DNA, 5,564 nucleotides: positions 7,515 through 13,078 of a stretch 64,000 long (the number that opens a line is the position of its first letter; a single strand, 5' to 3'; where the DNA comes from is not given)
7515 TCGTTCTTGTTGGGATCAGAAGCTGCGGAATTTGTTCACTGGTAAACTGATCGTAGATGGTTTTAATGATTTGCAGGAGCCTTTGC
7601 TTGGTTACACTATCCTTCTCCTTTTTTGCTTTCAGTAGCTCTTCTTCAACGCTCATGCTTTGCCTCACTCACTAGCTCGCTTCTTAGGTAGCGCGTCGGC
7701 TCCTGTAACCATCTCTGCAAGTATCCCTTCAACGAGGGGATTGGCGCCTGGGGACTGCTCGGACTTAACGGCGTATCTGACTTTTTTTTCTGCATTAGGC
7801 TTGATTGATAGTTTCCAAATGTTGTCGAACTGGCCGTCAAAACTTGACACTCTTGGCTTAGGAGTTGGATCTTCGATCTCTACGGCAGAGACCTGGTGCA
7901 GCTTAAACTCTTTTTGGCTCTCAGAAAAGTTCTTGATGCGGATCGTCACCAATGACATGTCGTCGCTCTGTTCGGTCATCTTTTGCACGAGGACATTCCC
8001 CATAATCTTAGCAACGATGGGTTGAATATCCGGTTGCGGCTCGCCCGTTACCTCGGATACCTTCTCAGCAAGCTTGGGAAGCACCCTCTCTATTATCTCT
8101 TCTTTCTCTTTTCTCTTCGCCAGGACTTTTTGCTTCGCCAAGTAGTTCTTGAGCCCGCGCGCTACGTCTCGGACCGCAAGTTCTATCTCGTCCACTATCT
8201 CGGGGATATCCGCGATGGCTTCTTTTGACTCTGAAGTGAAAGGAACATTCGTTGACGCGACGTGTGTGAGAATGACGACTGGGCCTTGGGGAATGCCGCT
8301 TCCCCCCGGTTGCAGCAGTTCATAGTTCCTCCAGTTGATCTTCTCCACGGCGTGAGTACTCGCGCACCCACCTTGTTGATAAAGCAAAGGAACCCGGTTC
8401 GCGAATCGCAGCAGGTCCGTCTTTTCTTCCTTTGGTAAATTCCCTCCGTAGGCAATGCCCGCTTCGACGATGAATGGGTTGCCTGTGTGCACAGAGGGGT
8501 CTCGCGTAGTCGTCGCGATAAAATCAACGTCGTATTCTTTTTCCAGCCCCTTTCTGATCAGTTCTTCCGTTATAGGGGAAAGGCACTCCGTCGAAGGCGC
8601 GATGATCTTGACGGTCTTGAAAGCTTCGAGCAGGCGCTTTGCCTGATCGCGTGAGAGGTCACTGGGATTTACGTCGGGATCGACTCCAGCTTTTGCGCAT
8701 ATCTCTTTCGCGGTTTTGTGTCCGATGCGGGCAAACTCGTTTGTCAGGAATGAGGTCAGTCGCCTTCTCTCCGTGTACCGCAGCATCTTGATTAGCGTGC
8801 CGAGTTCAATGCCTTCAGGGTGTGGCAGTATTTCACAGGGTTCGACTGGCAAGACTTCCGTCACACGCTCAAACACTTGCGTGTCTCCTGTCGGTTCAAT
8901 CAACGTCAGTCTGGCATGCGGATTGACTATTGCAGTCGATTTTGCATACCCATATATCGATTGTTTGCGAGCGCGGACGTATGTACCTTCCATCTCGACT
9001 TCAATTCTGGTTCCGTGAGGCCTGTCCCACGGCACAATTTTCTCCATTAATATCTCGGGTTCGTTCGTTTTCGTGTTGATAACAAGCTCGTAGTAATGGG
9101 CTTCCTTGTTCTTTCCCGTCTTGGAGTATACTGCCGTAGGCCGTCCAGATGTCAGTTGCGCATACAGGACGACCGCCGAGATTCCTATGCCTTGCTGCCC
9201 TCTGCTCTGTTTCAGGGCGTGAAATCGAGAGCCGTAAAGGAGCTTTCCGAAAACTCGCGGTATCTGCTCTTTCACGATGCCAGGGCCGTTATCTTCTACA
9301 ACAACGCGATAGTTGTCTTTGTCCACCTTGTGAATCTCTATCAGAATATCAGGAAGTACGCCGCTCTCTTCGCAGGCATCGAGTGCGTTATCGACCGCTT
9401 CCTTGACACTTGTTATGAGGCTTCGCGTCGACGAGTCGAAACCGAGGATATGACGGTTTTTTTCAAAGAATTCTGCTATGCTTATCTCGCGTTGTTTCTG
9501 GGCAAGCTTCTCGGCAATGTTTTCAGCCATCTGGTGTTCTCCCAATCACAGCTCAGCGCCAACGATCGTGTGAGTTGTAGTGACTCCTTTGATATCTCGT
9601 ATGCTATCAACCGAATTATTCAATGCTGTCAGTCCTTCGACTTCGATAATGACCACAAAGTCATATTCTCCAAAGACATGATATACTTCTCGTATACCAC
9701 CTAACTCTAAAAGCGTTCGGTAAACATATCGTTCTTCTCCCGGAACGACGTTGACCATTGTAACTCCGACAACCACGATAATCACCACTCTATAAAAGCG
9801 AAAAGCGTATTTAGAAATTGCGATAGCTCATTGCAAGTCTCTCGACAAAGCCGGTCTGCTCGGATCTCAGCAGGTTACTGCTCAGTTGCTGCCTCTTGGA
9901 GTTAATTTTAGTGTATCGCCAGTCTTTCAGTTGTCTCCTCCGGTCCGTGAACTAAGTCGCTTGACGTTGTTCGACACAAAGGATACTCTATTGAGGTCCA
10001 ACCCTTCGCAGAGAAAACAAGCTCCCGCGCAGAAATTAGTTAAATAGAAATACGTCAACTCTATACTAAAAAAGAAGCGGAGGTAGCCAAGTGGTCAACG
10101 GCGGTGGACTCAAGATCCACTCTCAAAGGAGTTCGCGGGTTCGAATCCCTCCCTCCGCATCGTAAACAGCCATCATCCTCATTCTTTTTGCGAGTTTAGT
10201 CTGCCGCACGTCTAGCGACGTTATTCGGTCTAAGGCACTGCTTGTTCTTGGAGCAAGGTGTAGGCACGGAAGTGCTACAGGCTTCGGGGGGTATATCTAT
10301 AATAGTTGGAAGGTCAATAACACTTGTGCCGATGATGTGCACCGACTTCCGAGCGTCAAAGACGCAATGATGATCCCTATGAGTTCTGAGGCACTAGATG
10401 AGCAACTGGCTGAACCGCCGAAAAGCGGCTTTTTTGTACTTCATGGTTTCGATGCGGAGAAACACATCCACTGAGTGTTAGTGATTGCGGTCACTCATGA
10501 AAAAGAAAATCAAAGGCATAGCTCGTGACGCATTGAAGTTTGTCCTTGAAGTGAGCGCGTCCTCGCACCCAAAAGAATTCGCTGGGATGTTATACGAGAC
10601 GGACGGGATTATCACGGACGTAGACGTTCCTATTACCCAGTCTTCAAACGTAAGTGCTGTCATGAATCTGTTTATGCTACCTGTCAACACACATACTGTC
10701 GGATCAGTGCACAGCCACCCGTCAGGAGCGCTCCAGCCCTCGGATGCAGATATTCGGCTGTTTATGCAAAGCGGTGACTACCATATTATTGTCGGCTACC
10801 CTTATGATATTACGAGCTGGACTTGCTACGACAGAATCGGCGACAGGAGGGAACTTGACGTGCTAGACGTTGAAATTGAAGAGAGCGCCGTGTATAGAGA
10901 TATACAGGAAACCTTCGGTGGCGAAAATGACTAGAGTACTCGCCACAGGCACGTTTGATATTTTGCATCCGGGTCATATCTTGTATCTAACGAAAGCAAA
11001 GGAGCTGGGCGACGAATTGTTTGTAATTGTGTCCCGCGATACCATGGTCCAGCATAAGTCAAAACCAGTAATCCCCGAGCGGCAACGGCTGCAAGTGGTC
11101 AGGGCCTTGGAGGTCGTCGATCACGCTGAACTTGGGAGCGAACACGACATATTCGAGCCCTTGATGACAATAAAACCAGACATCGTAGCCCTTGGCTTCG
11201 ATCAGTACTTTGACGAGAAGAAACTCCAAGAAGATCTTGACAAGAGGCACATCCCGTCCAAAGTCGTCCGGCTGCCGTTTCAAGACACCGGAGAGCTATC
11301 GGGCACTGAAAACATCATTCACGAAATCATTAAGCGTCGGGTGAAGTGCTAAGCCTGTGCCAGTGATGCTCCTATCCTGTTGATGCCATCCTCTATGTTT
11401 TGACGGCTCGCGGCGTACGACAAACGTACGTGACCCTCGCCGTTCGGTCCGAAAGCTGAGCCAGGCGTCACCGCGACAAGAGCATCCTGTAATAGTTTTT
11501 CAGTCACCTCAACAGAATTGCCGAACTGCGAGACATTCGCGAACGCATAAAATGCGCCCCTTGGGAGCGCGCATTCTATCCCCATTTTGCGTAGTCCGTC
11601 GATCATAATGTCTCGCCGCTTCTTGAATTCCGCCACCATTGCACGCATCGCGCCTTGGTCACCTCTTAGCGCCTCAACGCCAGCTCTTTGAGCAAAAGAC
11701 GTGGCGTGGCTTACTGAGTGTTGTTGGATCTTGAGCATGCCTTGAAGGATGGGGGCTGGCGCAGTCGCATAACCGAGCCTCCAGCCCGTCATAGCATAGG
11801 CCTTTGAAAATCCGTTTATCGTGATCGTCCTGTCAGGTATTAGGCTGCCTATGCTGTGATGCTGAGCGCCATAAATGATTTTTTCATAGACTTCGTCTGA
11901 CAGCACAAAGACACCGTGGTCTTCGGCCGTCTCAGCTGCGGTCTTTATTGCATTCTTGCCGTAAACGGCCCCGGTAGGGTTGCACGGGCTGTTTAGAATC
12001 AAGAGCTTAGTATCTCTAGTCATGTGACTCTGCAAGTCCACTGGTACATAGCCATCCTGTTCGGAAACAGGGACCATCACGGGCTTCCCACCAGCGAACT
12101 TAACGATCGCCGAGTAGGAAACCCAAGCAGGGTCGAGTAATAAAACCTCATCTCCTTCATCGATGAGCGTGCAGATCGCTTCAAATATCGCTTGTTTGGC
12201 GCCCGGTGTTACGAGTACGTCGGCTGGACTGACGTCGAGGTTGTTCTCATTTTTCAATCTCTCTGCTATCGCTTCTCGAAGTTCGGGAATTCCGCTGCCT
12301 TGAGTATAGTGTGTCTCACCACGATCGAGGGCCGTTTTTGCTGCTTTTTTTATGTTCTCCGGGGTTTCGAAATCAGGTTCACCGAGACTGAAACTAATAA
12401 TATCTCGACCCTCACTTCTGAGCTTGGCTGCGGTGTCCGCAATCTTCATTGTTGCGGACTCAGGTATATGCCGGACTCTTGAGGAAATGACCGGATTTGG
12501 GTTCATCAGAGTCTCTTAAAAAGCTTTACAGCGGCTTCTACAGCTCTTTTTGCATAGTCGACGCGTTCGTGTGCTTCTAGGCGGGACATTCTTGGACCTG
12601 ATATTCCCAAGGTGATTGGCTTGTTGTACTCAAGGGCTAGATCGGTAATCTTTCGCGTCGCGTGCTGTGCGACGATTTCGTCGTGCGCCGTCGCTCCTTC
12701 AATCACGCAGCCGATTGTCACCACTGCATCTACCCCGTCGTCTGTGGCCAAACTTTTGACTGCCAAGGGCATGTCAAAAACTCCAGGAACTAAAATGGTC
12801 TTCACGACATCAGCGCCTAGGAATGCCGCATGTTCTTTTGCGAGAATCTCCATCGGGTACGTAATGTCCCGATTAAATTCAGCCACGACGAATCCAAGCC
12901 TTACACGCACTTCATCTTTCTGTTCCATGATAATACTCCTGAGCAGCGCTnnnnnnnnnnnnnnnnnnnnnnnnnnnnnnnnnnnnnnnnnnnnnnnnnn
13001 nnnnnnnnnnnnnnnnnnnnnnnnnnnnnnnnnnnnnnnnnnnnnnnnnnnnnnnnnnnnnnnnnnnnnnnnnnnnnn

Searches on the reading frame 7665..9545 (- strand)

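Call 19: search_protein_families(library=pfam, proteins=[window:7665-9545:-], max_evalue=0.001)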
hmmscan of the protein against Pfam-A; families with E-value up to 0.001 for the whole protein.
window:7665-9545:- (626 aa): 5 families
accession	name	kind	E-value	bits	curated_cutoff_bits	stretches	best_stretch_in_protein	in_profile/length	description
PF09239.17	Topo-VIb_trans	-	2.9e-66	222.6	24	1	317-481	1-159/159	Topoisomerase VI B subunit, transducer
PF18000.7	Top6b_C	-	9.5e-29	100.2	28.6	1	503-614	3-111/111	Type 2 DNA topoisomerase 6 subunit B C-terminal domain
PF02518.31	HATPase_c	-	5.5e-12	46.6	26.4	1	42-143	5-97/111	Histidine kinase-, DNA gyrase B-, and HSP90-like ATPase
PF13589.12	HATPase_c_3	-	1.5e-09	38.4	25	1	45-173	5-122/137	Histidine kinase-, DNA gyrase B-, and HSP90-like ATPase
PF05833.16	NFACT_N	-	1.3e-05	24.6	31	1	227-312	149-239/456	NFACT N-terminal and middle domains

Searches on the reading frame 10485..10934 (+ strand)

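Call 19: search_protein_families(library=pfam, proteins=[window:10485-10934:+], max_evalue=0.001)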
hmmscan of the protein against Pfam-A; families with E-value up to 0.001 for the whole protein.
window:10485-10934:+ (149 aa): 1 family
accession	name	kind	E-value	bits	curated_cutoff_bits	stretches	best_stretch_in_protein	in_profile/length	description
PF14464.11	Prok-JAB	-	9.1e-10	38.9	25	1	26-115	14-114/114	Prokaryotic homologs of the JAB domain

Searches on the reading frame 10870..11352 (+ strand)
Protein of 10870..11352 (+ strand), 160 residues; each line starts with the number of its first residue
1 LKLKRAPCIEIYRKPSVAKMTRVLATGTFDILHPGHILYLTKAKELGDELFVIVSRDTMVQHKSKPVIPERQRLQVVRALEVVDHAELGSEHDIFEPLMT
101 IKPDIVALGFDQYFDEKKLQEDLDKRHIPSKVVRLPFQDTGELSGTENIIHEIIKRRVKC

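Call 19: search_protein_families(library=pfam, proteins=[window:10870-11352:+], max_evalue=0.001)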
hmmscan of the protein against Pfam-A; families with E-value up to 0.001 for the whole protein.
window:10870-11352:+ (160 aa): 1 family
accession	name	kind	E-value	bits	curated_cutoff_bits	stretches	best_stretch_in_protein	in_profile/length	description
PF01467.32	CTP_transf_like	-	1.3e-21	77.6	21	1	24-147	1-129/133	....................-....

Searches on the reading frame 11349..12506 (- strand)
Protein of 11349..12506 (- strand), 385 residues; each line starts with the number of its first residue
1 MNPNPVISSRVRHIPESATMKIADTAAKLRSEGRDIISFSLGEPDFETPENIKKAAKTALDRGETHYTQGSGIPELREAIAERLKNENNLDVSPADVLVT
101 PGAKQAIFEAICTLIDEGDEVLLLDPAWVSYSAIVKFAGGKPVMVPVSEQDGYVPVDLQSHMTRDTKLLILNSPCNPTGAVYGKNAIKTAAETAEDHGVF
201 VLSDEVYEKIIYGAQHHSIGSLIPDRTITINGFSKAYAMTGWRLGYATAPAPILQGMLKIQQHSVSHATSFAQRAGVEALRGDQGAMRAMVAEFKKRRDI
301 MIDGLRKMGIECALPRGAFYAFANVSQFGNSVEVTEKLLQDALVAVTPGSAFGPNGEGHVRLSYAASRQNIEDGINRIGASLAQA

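Call 19: search_protein_families(library=pfam, proteins=[window:11349-12506:-], max_evalue=0.001)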
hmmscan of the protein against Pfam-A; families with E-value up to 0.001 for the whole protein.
window:11349-12506:- (385 aa): 2 families
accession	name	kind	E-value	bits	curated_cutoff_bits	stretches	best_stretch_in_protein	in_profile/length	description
PF00155.27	Aminotran_1_2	-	7.3e-69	233.1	19.7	1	35-378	2-361/361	Aminotransferase class I and II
PF01053.26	Cys_Met_Meta_PP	-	8.6e-06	25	27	1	97-206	70-175/381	Cys/Met metabolism PLP-dependent enzyme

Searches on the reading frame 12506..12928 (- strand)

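Call 19: search_protein_families(library=pfam, proteins=[window:12506-12928:-], max_evalue=0.001)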
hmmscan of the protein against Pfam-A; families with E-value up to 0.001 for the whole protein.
window:12506-12928:- (140 aa): 1 family
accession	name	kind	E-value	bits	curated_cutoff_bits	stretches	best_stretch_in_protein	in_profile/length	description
PF00885.24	DMRL_synthase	-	2.9e-35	121.6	26.7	1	9-138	2-136/139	6,7-dimethyl-8-ribityllumazine synthase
